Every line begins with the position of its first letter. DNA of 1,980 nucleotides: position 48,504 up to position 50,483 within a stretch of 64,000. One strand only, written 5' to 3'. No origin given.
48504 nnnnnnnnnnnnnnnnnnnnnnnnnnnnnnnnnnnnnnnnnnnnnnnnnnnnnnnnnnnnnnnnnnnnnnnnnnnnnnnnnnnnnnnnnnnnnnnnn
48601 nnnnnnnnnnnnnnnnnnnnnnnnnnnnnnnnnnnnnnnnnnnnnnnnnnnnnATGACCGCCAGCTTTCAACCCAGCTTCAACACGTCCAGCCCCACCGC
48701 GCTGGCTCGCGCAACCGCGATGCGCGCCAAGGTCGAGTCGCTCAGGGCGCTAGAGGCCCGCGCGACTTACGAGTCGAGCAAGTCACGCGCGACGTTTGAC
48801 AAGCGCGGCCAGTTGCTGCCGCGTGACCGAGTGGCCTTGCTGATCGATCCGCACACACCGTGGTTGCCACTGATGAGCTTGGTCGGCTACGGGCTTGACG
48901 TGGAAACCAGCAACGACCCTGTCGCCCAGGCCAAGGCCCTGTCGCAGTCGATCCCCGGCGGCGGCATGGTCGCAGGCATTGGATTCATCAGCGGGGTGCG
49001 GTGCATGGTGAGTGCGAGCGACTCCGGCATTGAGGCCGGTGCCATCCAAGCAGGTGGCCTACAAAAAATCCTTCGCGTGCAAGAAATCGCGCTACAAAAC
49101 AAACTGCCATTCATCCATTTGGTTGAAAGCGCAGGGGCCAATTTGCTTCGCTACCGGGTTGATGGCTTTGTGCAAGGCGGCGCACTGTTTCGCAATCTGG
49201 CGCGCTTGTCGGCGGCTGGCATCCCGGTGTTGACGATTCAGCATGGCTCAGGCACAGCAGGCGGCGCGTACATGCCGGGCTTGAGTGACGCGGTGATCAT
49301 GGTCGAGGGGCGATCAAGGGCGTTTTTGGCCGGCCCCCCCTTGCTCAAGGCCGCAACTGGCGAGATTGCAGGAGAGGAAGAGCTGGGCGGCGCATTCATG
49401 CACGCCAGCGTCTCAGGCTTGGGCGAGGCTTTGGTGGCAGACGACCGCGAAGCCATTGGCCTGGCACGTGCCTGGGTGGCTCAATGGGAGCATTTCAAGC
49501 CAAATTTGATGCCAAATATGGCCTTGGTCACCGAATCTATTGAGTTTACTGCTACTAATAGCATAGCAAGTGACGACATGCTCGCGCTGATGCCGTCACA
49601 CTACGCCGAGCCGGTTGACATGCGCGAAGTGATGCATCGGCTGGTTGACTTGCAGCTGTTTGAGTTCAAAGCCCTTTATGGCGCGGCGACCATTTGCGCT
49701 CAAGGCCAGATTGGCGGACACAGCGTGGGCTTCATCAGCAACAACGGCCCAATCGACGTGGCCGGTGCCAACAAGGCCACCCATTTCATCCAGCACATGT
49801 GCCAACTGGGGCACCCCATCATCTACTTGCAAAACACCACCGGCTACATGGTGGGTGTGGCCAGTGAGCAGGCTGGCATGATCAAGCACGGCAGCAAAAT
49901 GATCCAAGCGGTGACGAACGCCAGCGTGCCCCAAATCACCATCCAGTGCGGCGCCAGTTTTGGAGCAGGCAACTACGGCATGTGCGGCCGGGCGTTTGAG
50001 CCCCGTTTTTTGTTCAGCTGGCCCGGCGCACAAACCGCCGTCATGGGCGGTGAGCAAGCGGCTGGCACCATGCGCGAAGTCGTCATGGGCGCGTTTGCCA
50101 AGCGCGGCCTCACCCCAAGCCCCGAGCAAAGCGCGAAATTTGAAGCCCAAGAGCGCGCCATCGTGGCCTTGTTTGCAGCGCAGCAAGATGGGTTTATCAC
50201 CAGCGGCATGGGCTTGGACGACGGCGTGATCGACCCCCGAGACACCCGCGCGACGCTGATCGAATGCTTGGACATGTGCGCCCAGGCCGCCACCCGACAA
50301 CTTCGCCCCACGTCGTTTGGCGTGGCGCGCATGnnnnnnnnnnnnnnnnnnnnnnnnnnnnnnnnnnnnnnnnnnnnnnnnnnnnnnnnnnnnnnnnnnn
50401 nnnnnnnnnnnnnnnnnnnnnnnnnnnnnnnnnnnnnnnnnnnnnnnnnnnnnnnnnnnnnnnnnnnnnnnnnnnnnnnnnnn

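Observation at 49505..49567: Second in-frame repeat insertion, in the carboxyltransferase subunit of an acyl-CoA carboxylase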

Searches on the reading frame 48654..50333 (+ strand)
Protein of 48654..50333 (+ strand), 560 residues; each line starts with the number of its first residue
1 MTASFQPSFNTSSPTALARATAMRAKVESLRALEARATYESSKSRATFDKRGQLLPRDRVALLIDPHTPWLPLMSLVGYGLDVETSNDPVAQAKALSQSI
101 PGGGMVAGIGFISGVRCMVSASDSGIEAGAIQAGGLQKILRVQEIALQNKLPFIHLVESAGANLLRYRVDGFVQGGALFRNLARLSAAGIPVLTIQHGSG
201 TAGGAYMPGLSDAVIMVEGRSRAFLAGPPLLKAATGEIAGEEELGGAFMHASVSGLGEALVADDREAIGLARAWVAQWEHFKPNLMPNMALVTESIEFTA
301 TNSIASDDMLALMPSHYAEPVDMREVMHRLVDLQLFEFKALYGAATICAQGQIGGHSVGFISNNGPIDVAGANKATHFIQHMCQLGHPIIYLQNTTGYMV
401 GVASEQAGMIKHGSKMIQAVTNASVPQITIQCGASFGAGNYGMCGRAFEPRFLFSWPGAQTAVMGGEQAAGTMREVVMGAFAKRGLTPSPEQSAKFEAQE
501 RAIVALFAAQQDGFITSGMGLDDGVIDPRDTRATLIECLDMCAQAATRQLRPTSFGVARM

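Call 6: search_protein_families(library=pfam, proteins=[window:48654-50333:+])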
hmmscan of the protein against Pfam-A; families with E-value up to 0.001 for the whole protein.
window:48654-50333:+ (560 aa): 2 families
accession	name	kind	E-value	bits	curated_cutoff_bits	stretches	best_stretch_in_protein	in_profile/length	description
PF01039.27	Carboxyl_trans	-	3.7e-100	336.3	22.3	1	50-547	4-483/493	Carboxyl transferase domain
PF03255.19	ACCA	-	6e-10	39.2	23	1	129-218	126-214/310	Acetyl co-enzyme A carboxylase carboxyltransferase-like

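Call 7: search_solved_structures(query=window:48654-50333:+, show_alignments=3, max_evalue=1e-20)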
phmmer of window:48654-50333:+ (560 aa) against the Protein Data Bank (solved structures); distinct sequences matched with E-value up to 1e-20: 42.
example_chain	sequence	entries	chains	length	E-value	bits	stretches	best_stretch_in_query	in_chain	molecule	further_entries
5ikl_B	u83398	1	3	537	3.1e-144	484.6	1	19-559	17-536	Geranyl-CoA carboxylase, beta-subunit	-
3u9r_B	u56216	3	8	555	1.7e-112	379.8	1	9-560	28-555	Methylcrotonyl-CoA carboxylase, beta-subunit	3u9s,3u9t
9tps_A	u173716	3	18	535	2.1e-111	376.3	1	7-560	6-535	Propionyl CoA carboxylase beta subunit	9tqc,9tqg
8j4z_J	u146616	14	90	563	6.7e-108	364.7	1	40-560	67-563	Methylcrotonoyl-CoA carboxylase beta chain, mitochondrial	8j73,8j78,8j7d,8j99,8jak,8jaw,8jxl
4q0g_A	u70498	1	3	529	5.8e-103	348.4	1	31-559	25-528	Probable acetyl-/propionyl-CoA carboxylase (Beta subunit) AccD1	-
9yx0_G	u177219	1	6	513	1.4e-99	337.2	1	29-560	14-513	Carboxyl transferase domain protein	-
8f41_B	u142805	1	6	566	5.4e-97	328.7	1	43-540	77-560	3-methylcrotonyl-CoA carboxylase, beta-subunit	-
8f3d_A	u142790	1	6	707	6.6e-97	328.4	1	43-541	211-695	3-methylcrotonyl-CoA carboxylase beta-subunit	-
8rth_B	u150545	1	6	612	1.1e-89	304.6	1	6-560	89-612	methylcrotonoyl-CoA carboxylase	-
1vrg_A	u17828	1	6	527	7e-59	202.9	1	22-544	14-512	propionyl-CoA carboxylase, beta subunit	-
1x0u_A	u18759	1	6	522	1.9e-52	181.7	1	25-543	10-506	hypothetical methylmalonyl-CoA decarboxylase alpha subunit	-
9j0c_A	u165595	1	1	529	3.4e-52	180.8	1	39-544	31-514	Acyl-CoA carboxylase subunit beta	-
6ybp_A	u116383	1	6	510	4e-52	180.6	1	30-515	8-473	Propionyl-CoA carboxylase beta chain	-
8pn7_A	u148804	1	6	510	4.7e-52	180.4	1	33-541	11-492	Propionyl-CoA carboxylase beta chain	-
6ybq_A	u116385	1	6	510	4.9e-52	180.3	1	30-541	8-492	Propionyl-CoA carboxylase beta chain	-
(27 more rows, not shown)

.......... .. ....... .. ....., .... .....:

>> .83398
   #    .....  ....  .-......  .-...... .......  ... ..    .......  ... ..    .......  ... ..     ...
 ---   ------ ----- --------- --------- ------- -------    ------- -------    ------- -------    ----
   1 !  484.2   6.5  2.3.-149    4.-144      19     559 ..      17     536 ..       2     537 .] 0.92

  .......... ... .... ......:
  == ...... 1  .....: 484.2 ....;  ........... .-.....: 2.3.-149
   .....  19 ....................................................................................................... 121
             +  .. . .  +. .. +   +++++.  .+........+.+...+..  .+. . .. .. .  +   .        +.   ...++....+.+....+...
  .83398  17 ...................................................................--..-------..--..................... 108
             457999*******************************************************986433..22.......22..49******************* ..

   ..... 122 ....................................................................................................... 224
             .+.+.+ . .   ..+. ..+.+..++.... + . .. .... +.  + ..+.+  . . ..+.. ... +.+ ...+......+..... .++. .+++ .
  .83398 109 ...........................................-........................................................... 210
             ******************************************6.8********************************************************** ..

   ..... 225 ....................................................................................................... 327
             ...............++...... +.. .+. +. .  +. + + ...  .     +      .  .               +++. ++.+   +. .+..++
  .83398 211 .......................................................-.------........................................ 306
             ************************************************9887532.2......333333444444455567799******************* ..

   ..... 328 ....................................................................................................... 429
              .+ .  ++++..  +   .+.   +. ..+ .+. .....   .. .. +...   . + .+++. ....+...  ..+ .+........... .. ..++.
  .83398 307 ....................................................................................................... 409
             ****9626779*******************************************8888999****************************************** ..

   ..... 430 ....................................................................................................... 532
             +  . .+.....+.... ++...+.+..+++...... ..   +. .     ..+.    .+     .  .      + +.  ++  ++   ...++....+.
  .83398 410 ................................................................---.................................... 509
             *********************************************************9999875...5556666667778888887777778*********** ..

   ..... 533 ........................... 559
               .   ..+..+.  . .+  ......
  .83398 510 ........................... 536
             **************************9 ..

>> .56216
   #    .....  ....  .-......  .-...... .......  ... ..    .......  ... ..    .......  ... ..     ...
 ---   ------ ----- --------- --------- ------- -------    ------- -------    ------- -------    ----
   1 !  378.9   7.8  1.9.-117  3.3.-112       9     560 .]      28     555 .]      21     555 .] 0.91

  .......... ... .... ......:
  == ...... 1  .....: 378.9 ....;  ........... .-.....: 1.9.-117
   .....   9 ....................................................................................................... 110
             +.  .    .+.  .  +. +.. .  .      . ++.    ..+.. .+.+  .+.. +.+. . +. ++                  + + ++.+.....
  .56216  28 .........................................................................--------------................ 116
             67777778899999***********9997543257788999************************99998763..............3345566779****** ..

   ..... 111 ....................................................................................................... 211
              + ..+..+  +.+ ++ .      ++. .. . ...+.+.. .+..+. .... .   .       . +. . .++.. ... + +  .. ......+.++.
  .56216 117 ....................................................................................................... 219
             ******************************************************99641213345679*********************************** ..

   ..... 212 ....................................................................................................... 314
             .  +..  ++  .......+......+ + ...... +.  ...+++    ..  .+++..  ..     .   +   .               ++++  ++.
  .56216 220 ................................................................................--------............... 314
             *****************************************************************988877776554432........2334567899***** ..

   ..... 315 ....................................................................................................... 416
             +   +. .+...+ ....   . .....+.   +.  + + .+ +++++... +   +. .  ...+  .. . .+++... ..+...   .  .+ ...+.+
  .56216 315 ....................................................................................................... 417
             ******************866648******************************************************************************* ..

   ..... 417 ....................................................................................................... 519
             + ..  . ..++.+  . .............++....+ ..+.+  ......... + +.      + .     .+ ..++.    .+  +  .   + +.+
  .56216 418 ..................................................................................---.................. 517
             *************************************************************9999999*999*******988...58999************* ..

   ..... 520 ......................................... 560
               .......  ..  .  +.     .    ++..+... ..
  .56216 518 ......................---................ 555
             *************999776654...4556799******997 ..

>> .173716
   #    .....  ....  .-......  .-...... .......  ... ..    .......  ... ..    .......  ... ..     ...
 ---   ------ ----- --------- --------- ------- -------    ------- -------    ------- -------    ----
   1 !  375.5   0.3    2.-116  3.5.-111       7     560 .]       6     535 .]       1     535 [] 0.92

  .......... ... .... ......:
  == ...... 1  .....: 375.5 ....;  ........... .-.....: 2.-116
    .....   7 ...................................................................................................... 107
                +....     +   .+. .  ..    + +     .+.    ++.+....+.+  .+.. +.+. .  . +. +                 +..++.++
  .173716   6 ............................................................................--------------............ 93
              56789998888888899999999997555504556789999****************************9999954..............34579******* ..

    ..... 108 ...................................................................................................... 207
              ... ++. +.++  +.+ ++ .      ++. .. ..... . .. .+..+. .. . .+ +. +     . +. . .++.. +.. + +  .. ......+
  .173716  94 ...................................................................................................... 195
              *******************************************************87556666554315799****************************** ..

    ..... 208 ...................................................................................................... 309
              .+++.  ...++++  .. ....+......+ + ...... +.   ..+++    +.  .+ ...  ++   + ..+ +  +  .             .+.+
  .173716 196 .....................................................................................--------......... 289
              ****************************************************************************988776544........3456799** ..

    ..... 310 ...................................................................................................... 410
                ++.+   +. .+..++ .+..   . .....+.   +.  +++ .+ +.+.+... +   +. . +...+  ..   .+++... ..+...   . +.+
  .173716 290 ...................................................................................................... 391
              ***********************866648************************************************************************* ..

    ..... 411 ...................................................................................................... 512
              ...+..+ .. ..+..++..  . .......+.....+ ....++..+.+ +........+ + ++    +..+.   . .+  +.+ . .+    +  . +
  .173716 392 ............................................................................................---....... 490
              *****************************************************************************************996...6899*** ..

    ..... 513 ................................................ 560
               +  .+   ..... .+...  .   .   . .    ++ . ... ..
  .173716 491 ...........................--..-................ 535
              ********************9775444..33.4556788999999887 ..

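Call 8: find_homologous_proteins(query=window:48654-50333:+, max_evalue=1e-50)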
Query window:48654-50333:+ (560 aa): 8000 proteins with E <= 1e-50 among 8000 candidates; the best 120 are listed.
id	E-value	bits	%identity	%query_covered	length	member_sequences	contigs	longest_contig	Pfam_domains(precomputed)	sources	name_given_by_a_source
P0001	0.0e+0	1241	100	100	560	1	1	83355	PF01039.28,PF03255.20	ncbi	-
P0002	7.9e-282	954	80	98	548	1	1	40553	PF01039.28,PF03255.20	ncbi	-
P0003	1.7e-257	873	73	99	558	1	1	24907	PF01039.28,PF03255.20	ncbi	-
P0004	5.5e-242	822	69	99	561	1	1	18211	PF01039.28,PF03255.20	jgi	jgi:geranyl-CoA carboxylase beta subunit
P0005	4.7e-241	819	70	100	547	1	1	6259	PF01039.28,PF03255.20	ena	-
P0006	6.8e-241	818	70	100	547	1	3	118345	PF01039.28,PF03255.20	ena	-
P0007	3.2e-239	813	70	99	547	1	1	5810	PF01039.28,PF03255.20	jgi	-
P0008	7.9e-239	812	69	99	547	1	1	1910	PF01039.28,PF03255.20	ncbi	-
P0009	8.7e-239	811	70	99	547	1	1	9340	PF01039.28,PF03255.20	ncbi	-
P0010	8.9e-239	811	70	99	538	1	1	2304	PF01039.28,PF03255.20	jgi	jgi:geranyl-CoA carboxylase beta subunit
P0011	1.0e-238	811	70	99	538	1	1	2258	PF01039.28,PF03255.20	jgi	jgi:geranyl-CoA carboxylase beta subunit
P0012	3.3e-238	810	69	99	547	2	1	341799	PF01039.28,PF03255.20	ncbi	-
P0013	5.6e-238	809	70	99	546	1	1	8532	PF01039.28,PF03255.20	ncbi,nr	ncbi:MAG: carboxyl transferase domain-containing protein [Pseudomonadota bacterium]|nr:carboxyl tran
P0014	9.6e-238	808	71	100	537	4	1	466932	PF01039.28,PF03255.20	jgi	-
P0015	1.0e-237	808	69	99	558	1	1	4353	PF01039.28,PF03255.20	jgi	jgi:geranyl-CoA carboxylase beta subunit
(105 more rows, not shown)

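Call 13: find_encoding_contigs(protein=P0001, flank=10000, max_places=3)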
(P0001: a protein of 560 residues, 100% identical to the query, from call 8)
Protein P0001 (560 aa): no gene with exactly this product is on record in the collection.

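Call 14: find_encoding_contigs(protein=P0002, flank=10000, max_places=3)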
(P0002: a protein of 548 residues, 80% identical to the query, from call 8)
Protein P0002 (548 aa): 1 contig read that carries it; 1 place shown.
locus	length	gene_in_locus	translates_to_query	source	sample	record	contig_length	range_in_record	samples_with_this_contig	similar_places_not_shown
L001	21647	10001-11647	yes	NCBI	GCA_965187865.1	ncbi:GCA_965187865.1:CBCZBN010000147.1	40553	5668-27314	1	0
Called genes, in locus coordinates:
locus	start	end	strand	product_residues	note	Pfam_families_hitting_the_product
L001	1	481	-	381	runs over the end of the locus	PF07786:HGSNAT_cat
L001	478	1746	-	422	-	PF07690:MFS_1, PF03092:BT1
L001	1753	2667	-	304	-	PF13580:SIS_2 (weak), PF22645:GKRP_SIS_N, PF01380:SIS, PF20741:GKRP-like_C (faint)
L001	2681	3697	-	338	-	PF01380:SIS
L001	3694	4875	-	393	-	PF01979:Amidohydro_1, PF07969:Amidohydro_3 (weak)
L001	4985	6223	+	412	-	PF07670:Gate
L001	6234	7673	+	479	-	PF07992:Pyr_redox_2 (faint), PF13450:NAD_binding_8 (weak), PF13454:NAD_binding_9 (weak)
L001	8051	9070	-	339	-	PF24827:AstE_AspA_cat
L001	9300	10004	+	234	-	PF00440:TetR_N, PF17932:TetR_C_24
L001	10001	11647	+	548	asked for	PF01039:Carboxyl_trans, PF03255:ACCA (faint)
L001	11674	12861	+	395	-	PF02771:Acyl-CoA_dh_N, PF02770:Acyl-CoA_dh_M, PF00441:Acyl-CoA_dh_1, PF08028:Acyl-CoA_dh_2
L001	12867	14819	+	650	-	PF00289:Biotin_carb_N, PF02786:CPSase_L_D2, PF02222:ATP-grasp (weak), PF02785:Biotin_carb_C, PF00364:Biotin_lipoyl, PF25917:BSH_RND (weak)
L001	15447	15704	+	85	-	-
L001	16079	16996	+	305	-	-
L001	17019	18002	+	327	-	PF00364:Biotin_lipoyl (faint), PF25917:BSH_RND, PF25973:BSH_CzcB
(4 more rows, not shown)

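Call 15: find_encoding_contigs(protein=P0003, flank=10000, max_places=3)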
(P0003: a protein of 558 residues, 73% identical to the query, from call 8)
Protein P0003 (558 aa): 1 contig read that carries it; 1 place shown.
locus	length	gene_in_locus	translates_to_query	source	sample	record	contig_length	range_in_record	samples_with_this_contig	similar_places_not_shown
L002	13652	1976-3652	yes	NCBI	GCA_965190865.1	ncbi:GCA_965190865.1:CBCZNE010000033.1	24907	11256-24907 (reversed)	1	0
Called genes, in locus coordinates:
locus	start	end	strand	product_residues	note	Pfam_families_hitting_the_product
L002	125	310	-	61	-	PF13936:HTH_38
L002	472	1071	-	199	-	PF10973:DUF2799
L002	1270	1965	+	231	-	PF00440:TetR_N, PF17932:TetR_C_24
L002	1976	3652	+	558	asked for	PF01039:Carboxyl_trans, PF03255:ACCA (weak)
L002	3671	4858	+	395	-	PF02771:Acyl-CoA_dh_N, PF02770:Acyl-CoA_dh_M, PF00441:Acyl-CoA_dh_1, PF08028:Acyl-CoA_dh_2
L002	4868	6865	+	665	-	PF00289:Biotin_carb_N, PF02222:ATP-grasp (weak), PF02786:CPSase_L_D2, PF07478:Dala_Dala_lig_C (weak), PF02785:Biotin_carb_C, PF25919:BSH_CusB (faint), PF00364:Biotin_lipoyl, PF25917:BSH_RND (weak), +1 more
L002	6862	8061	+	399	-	PF02771:Acyl-CoA_dh_N, PF02770:Acyl-CoA_dh_M, PF00441:Acyl-CoA_dh_1, PF08028:Acyl-CoA_dh_2, PF22924:ACOX_C_alpha1 (weak)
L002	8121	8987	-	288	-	PF01026:TatD_DNase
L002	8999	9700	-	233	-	PF00005:ABC_tran, PF02463:SMC_N (faint)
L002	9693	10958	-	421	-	PF12704:MacB_PCD, PF02687:FtsX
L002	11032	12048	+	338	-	-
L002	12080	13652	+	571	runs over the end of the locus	PF01368:DHH, PF02272:DHHA1, PF17768:RecJ_OB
